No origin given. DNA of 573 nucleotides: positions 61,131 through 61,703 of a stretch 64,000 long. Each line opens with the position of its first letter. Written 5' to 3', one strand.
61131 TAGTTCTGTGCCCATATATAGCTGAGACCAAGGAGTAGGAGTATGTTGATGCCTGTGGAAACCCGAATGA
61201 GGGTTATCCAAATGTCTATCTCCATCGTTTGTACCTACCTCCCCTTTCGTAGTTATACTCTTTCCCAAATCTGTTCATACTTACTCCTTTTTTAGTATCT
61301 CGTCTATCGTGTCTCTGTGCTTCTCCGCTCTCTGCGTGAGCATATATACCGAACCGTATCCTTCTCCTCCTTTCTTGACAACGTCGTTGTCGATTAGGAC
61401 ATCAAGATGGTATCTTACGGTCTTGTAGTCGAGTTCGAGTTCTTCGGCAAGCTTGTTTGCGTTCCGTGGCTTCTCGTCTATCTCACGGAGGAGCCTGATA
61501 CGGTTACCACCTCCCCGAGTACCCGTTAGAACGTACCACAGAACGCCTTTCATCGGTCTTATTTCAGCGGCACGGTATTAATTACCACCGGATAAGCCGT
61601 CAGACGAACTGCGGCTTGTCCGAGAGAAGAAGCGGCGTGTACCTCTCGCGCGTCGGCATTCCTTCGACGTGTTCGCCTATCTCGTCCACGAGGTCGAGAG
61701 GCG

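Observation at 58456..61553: Co-directional unit: wHTH regulator, 3-TM protein, and an 804-aa secreted repeat / blue-copper / dockerin-like protein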

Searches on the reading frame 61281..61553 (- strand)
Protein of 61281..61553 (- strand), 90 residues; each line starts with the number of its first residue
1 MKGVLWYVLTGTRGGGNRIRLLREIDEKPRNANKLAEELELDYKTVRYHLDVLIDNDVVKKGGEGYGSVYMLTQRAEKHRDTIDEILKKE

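Call 3: search_protein_families(library=pfam, proteins=[window:61281-61553:-], max_evalue=0.1)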
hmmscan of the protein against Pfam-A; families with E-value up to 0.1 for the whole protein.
window:61281-61553:- (90 aa): 17 families
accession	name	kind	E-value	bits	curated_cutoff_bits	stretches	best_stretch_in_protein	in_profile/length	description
PF12840.13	HTH_20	-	3e-07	30.7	27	1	17-60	5-49/51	Helix-turn-helix domain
PF01022.26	HTH_5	-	1.3e-06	28.6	22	1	17-61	3-47/47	Bacterial regulatory protein, arsR family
PF24033.1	DUF7342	-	2.3e-06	28.1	31.6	1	15-80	3-68/150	Family of unknown function (DUF7342)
PF14947.12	HTH_45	-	3.1e-06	27.6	25.5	1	21-88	11-74/77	Winged helix-turn-helix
PF25213.1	HVO_A0261_N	-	3.4e-05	24.1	35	1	17-67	12-62/86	HVO_A0261 N-terminal domain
PF13412.12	HTH_24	-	0.00011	22.2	21.9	1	17-60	4-48/48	Winged helix-turn-helix DNA-binding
PF25212.1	HVO_A0114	-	0.00032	20.9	27.6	1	17-65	23-72/84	HVO_A0114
PF24270.1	HTH_Cmi2_C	-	0.0011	19.6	27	1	21-66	80-125/125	Cmi2, C-terminal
PF08461.16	HTH_12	-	0.0058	17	21.4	1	27-65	11-54/66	Ribonuclease R winged-helix domain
PF24266.1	HTH_HVO_0163_N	-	0.022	15.3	31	1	18-74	4-61/70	HVO_0163, N-terminal HTH domain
PF08100.18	Dimerisation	-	0.023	15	25.6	1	26-77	37-88/93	O-methyltransferase dimerisation domain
PF08279.18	HTH_11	-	0.03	14.6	25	1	20-66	7-54/55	HTH domain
PF03965.22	Penicillinase_R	-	0.031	15.1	22.6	1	33-79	25-71/115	Penicillinase repressor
PF12802.13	MarR_2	-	0.032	14.8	27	1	18-61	7-52/61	MarR family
PF13556.12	HTH_30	-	0.04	14.2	27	1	27-51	10-34/59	PucR C-terminal helix-turn-helix domain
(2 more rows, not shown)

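Call 4: search_protein_families(library=ncbifam, proteins=[window:61281-61553:-], max_evalue=0.1)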
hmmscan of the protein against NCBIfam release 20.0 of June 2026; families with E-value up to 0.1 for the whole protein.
window:61281-61553:- (90 aa): 6 families
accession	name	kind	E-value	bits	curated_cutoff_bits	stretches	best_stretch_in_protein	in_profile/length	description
NF033788.1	HTH_metalloreg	subfamily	4.2e-07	29.7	55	1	17-74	12-70/77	metalloregulator ArsR/SmtB family transcription factor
NF033789.1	repress_SdpR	subfamily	0.00019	21.3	100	1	17-73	9-65/79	autorepressor SdpR family transcription factor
NF053610.1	Sso10a_fam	subfamily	0.0024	17.8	60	1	22-74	11-58/64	Sso10a family chromatin protein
NF045707.1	Dbac_1936_reg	equivalog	0.0028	17.7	115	1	14-65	15-66/99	ArsR/SmtB-type metalloregulator TsoR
NF047906.1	CdPbTransRegCmtR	equivalog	0.0042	17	150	1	17-74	22-79/104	Cd(II)/Pb(II)-sensing metalloregulatory transcriptional regulator CmtR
TIGR04176.1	MarR_EPS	equivalog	0.0045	17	88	1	18-61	6-50/105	MarR family EPS-associated transcriptional regulator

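Call 43: list_cluster_members(proteins=[window:61281-61553:-, window:60917-61225:-, window:58456-60870:-, L018:5610-5921:+, L018:6001-6306:+, L018:7471-9474:+])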
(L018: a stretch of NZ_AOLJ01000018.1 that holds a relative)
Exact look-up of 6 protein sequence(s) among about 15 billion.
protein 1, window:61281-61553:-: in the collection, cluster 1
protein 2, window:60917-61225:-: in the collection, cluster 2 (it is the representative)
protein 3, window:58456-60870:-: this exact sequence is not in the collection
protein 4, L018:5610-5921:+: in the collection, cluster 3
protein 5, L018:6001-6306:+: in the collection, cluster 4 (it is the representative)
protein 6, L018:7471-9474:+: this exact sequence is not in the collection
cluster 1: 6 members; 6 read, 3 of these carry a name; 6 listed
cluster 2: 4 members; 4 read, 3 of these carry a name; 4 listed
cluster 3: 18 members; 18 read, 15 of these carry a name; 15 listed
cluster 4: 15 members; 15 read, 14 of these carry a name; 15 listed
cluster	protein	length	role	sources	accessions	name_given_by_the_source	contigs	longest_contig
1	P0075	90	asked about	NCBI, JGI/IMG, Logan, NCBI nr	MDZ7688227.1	MAG: winged helix-turn-helix domain-containing protein [Halobacteriales archaeon] | DNA-binding transcriptional ArsR family regulator | winged helix-turn-helix domain-containing protein [Halobacteriales archaeon]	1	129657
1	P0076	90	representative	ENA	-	-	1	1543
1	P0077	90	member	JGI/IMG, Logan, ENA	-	predicted ArsR family transcriptional regulator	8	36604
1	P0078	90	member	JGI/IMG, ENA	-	predicted ArsR family transcriptional regulator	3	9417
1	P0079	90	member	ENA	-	-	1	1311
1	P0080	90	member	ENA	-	-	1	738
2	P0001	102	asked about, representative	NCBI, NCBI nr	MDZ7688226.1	MAG: hypothetical protein U5J64_05800 [Halobacteriales archaeon] | hypothetical protein [Halobacteriales archaeon]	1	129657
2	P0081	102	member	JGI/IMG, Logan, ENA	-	hypothetical protein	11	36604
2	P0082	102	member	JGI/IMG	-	hypothetical protein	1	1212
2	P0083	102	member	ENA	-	-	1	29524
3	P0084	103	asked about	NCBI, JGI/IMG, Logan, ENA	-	DNA-binding transcriptional ArsR family regulator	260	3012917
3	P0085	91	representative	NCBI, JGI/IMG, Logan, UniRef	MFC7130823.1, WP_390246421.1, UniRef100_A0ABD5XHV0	winged helix-turn-helix domain-containing protein [Haloferax chudinovii] | Winged helix-turn-helix domain-containing protein n=1 Tax=Haloferax chudinovii ...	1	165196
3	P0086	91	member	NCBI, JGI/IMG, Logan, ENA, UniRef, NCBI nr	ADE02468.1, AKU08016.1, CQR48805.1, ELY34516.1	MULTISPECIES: winged helix-turn-helix domain-containing protein [Haloferax] | ArsR family transcription regulator n=13 Tax=Haloferax TaxID=2251 RepID=D4GTN0_HALVD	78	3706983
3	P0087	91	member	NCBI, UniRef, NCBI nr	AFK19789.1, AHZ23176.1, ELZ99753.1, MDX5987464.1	ArsR family transcriptional regulator [Haloferax mediterranei ATCC 33500] | ArsR family transcriptional regulator n=1 Tax=Haloferax mediterranei (strain ATCC 33500 / ... | winged helix-turn-helix domain-containing protein [Haloferax mediterranei]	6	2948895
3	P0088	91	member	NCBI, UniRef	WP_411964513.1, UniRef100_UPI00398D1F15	ArsR/SmtB family transcription factor [Haloferax sp. YSMS24] | ArsR/SmtB family transcription factor n=1 Tax=unclassified Haloferax TaxID=2625095 ...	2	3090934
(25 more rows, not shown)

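Call 71: search_solved_structures(query=A9, max_evalue=0.1, show_alignments=1)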
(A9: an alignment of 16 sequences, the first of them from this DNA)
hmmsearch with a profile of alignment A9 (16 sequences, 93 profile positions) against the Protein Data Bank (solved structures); distinct sequences matched with E-value up to 0.1: 21.
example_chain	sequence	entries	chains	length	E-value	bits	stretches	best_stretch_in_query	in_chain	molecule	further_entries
4ggg_A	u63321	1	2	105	3.7e-05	27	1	13-74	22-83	Repressor protein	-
6cda_A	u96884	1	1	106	7.1e-05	26.1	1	13-74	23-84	ArsR family transcriptional regulator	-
2kjb_A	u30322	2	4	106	0.00015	25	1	13-74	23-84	CzrA protein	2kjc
1r1u_A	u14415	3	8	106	0.00015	25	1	13-74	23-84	repressor protein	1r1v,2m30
6cdb_A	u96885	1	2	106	0.0002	24.7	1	13-74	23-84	ArsR family transcriptional regulator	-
2p4w_A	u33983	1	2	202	0.00061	23.1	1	14-62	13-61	Transcriptional regulatory protein arsR family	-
5duk_A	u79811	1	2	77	0.00065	23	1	20-79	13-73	putative DNA binding protein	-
3r0a_A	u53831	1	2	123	0.0014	21.9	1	12-88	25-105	Putative transcriptional regulator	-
2lkp_A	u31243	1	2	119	0.0043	20.4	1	15-75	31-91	HTH-type transcriptional regulator NmtR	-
8qkf_A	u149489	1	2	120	0.0044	20.3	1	17-79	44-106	ArsR family transcriptional regulator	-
7ux6_A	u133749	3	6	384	0.0083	19.4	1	21-78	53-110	MfnG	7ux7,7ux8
1uly_A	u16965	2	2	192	0.011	19.1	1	17-63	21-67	hypothetical protein PH1932 | hypothetical transcription regulator protein, PH1932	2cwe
2oqg_A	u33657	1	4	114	0.018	18.4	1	14-67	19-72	Possible transcriptional regulator, ArsR family protein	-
8q90_A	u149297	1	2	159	0.022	18.1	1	30-63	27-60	AsnC family transcriptional regulator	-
3jth_A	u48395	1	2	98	0.046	17.1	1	10-78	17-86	Transcription activator HlyU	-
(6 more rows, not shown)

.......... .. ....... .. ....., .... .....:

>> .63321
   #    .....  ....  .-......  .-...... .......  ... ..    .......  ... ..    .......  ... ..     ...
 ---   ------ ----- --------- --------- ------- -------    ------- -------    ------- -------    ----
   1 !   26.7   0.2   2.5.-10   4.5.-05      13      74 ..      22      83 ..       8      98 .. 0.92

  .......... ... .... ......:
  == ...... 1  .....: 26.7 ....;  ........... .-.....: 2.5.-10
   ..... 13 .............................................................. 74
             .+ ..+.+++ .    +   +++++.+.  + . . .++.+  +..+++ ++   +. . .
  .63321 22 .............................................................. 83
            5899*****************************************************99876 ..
